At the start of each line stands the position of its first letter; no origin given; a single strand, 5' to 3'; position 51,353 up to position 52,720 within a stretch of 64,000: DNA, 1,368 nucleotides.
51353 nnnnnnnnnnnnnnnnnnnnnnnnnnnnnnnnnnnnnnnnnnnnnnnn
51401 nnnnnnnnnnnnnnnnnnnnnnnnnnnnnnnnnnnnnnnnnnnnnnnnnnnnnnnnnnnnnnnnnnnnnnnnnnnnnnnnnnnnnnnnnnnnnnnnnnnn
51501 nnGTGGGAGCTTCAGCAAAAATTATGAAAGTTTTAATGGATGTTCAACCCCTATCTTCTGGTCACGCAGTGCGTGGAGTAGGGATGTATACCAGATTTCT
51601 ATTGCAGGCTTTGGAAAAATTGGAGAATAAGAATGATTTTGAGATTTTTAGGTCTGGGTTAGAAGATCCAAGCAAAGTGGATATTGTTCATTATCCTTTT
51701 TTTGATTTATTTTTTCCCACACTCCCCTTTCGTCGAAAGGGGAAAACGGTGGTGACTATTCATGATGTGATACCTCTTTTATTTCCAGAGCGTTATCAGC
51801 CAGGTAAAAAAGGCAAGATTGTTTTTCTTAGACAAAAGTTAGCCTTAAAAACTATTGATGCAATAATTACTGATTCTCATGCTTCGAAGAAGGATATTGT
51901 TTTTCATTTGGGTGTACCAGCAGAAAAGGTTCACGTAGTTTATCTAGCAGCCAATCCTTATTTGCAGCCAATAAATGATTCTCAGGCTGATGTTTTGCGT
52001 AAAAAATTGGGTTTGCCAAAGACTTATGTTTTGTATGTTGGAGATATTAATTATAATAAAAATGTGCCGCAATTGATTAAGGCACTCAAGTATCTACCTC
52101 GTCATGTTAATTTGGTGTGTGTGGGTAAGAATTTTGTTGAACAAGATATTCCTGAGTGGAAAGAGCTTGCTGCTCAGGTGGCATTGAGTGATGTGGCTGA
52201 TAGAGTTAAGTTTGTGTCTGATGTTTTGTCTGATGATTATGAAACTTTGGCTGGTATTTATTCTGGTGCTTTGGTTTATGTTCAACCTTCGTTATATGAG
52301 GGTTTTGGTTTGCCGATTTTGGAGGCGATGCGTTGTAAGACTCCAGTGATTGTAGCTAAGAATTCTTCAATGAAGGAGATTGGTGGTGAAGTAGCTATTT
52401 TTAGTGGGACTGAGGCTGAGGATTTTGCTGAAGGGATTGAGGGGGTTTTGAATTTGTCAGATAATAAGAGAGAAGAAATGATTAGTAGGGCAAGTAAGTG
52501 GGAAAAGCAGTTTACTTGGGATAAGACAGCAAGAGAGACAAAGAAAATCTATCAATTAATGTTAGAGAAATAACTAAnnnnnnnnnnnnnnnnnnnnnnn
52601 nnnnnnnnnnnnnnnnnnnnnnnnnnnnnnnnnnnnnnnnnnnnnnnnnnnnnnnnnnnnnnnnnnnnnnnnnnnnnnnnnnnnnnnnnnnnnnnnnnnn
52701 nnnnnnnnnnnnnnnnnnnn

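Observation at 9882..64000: About 54 kb glycosylation supercluster built on lipid-linked monosaccharide donors and massively expanded GT-C transferases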

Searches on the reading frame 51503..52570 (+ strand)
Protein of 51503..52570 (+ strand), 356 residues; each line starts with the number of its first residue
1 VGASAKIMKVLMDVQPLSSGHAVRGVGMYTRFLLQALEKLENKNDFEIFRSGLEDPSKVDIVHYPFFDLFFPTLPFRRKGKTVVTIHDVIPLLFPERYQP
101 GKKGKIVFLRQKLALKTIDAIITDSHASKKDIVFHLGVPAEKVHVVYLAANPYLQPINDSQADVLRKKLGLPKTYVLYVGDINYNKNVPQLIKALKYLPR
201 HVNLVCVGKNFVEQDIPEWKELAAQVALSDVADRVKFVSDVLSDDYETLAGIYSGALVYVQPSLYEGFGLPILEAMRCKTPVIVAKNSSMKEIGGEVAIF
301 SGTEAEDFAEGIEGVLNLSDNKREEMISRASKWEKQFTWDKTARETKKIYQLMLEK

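Call 6: search_protein_families(library=pfam, proteins=[window:51503-52570:+], max_evalue=0.01)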
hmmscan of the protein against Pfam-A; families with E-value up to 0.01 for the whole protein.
window:51503-52570:+ (356 aa): 6 families
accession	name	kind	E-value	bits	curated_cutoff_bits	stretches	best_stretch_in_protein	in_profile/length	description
PF00534.26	Glycos_transf_1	-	2.3e-26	92.8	26.4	1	166-333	6-172/172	Glycosyl transferases group 1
PF13692.12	Glyco_trans_1_4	-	5.6e-21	75.7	27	1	175-316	3-140/142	Glycosyl transferases group 1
PF13439.12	Glyco_transf_4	-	4.6e-11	43.5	28.5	1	58-148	72-164/170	Glycosyltransferase Family 4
PF20706.3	GT4-conflict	-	2.2e-09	37.2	26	1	211-344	235-383/385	Family 4 Glycosyltransferase in conflict systems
PF13579.12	Glyco_trans_4_4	-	5.3e-06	27.3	29.7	1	58-147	71-156/158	Glycosyl transferase 4-like domain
PF13524.12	Glyco_trans_1_2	-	1.1e-05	25.8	25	1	191-345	5-141/144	Glycosyl transferase-like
